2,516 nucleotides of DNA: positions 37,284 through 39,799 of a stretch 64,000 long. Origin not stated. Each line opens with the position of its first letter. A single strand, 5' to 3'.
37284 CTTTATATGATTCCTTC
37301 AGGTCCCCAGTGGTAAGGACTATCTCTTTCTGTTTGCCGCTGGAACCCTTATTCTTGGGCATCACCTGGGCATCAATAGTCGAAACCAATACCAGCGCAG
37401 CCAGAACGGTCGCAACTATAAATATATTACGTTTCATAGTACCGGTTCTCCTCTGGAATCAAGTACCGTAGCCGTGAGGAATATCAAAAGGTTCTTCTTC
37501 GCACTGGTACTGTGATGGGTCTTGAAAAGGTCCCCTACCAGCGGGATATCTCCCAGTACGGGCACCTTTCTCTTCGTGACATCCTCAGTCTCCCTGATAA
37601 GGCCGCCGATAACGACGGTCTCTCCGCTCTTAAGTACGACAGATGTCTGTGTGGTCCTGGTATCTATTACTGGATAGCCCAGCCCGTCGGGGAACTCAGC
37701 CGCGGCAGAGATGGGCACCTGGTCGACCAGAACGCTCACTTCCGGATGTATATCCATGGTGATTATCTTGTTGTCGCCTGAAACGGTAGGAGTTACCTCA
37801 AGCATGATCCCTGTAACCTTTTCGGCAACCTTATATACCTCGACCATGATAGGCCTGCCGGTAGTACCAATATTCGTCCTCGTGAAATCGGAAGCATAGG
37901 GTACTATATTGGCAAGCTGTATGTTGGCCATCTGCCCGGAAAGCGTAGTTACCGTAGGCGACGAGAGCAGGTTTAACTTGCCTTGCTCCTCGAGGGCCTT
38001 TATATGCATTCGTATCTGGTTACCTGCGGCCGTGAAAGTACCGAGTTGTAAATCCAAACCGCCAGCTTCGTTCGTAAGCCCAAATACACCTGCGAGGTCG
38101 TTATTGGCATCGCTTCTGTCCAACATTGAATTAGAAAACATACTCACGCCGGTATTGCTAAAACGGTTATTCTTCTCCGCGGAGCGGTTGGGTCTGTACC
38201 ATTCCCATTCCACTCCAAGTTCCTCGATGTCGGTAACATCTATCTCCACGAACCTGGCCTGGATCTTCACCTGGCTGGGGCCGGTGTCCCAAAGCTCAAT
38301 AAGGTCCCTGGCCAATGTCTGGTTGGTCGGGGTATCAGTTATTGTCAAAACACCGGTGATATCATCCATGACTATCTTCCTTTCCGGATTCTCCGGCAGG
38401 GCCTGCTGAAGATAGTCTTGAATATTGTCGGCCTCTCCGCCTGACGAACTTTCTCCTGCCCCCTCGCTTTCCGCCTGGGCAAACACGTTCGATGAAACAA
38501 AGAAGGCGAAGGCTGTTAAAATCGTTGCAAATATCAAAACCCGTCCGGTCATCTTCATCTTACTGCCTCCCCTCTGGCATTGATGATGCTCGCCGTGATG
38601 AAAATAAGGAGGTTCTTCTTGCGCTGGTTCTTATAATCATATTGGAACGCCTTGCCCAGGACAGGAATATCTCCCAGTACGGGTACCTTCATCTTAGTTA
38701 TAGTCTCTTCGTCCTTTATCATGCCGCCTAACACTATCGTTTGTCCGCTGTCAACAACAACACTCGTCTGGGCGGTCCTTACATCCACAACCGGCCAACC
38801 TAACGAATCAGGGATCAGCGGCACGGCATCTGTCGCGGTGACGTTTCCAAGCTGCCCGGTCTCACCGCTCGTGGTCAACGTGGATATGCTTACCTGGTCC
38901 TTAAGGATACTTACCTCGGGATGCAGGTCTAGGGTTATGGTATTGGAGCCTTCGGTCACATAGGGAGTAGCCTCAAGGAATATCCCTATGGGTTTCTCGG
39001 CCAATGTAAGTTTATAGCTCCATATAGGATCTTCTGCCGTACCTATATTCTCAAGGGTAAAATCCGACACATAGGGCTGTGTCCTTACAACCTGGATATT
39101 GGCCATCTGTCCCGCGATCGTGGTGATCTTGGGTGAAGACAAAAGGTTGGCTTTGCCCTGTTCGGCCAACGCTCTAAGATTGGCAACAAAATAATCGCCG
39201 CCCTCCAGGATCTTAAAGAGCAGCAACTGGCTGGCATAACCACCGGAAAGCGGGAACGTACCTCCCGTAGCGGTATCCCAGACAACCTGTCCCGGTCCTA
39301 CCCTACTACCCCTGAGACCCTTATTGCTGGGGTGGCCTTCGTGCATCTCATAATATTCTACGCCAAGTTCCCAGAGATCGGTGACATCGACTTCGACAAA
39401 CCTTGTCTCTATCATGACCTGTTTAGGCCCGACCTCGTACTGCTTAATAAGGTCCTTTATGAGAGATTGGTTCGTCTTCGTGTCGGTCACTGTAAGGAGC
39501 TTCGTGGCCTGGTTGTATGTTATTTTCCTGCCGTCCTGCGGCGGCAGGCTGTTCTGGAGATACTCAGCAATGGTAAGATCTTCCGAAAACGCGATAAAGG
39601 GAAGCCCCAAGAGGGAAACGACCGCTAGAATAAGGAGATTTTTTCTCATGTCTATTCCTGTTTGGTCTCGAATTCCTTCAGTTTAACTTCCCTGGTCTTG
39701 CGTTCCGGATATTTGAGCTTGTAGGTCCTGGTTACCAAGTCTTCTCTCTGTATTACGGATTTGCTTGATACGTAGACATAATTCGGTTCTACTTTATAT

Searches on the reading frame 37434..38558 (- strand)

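Call 13: search_protein_families(library=pfam, proteins=[window:37434-38558:-], max_evalue=0.01)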
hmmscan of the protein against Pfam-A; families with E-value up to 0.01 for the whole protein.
window:37434-38558:- (374 aa): 2 families
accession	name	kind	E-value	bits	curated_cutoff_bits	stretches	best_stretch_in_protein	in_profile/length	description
PF00263.26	Secretin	-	2e-43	148.4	27.5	1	188-366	1-168/169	Bacterial type II and III secretion system protein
PF03958.22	Secretin_N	-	5.3e-06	27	28.2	1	42-96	10-69/69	Bacterial type II/III secretion system short domain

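Call 71: search_protein_families(library=ncbifam, proteins=[window:37434-38558:-], max_evalue=0.00001)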
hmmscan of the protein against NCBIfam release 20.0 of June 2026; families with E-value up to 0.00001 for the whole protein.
window:37434-38558:- (374 aa): 9 families
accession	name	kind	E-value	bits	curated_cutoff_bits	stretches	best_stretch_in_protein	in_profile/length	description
TIGR02517.1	type_II_gspD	equivalog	1.3e-52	179.1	351.35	1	31-370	290-594/600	type II secretion system secretin GspD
TIGR02515.1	IV_pilus_PilQ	subfamily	6.4e-50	170.4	284.35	1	60-366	135-427/428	type IV pilus secretin PilQ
TIGR02519.1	pilus_MshL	equivalog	2.2e-45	154.9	250.2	1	63-366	2-290/290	pilus (MSHA type) biogenesis protein MshL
NF042912.1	Amuc_1098_fam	equivalog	1.8e-36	125.5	750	2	295-373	725-803/805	Amuc_1098 family type IV pilus outer membrane protein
TIGR02516.1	type_III_yscC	equivalog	1.2e-29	103.2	238.45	1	59-367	198-462/463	type III secretion system outer membrane ring subunit SctC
NF010083.0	PRK13568.1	equivalog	1.3e-27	96.6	554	1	58-366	150-417/419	DNA uptake porin HofQ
NF011873.0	PRK15346.1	equivalog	8.8e-20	70.8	524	1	177-360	324-488/499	EscC/YscC/HrcC family type III secretion system outer membrane ring protein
NF007851.2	PRK10560.1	exception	3.5e-19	68.9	598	1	61-368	145-411/412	DNA uptake porin HofQ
TIGR02520.1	pilus_B_mal_scr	equivalog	2.3e-12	46.3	287.65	1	44-332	222-484/513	PilN family type IVB pilus formation outer membrane protein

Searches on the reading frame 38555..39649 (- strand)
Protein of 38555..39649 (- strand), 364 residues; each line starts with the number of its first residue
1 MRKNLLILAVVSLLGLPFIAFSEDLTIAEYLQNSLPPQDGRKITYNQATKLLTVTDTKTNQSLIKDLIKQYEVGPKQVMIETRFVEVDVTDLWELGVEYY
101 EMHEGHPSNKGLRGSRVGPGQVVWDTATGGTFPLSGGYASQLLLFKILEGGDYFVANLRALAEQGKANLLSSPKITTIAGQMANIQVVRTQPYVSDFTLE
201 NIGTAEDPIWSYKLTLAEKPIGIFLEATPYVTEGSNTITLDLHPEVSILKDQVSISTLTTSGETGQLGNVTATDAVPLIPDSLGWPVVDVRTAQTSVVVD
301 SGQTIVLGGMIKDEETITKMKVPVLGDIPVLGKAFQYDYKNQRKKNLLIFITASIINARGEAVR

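Call 13: search_protein_families(library=pfam, proteins=[window:38555-39649:-], max_evalue=0.01)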
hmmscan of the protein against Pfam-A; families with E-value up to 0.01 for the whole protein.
window:38555-39649:- (364 aa): 2 families
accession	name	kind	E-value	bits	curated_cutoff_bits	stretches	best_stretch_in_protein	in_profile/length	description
PF00263.26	Secretin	-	4.1e-38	131.1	27.5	1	160-356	1-168/169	Bacterial type II and III secretion system protein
PF03958.22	Secretin_N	-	0.00023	21.7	28.2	1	27-77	14-69/69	Bacterial type II/III secretion system short domain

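Call 71: search_protein_families(library=ncbifam, proteins=[window:38555-39649:-], max_evalue=0.00001)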
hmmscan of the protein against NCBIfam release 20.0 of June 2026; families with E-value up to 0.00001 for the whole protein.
window:38555-39649:- (364 aa): 9 families
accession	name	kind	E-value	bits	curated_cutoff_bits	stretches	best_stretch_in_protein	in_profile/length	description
TIGR02517.1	type_II_gspD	equivalog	5.9e-47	160.4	351.35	1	40-362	300-596/600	type II secretion system secretin GspD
TIGR02519.1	pilus_MshL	equivalog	1.6e-41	142.2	250.2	1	46-356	4-290/290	pilus (MSHA type) biogenesis protein MshL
NF042912.1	Amuc_1098_fam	equivalog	4.9e-41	140.6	750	2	219-364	662-804/805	Amuc_1098 family type IV pilus outer membrane protein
TIGR02515.1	IV_pilus_PilQ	subfamily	7.1e-37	127.4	284.35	1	42-357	136-428/428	type IV pilus secretin PilQ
TIGR02516.1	type_III_yscC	equivalog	8.9e-26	90.4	238.45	1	46-357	204-462/463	type III secretion system outer membrane ring subunit SctC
NF010083.0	PRK13568.1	equivalog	1.7e-24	86.4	554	1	288-358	349-419/419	DNA uptake porin HofQ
NF011873.0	PRK15346.1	equivalog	7.3e-18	64.5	524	1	288-358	426-496/499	EscC/YscC/HrcC family type III secretion system outer membrane ring protein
NF007851.2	PRK10560.1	exception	8.8e-18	64.3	598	1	288-358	341-411/412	DNA uptake porin HofQ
TIGR02520.1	pilus_B_mal_scr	equivalog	7.2e-07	28.1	287.65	0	156-322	341-484/513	PilN family type IVB pilus formation outer membrane protein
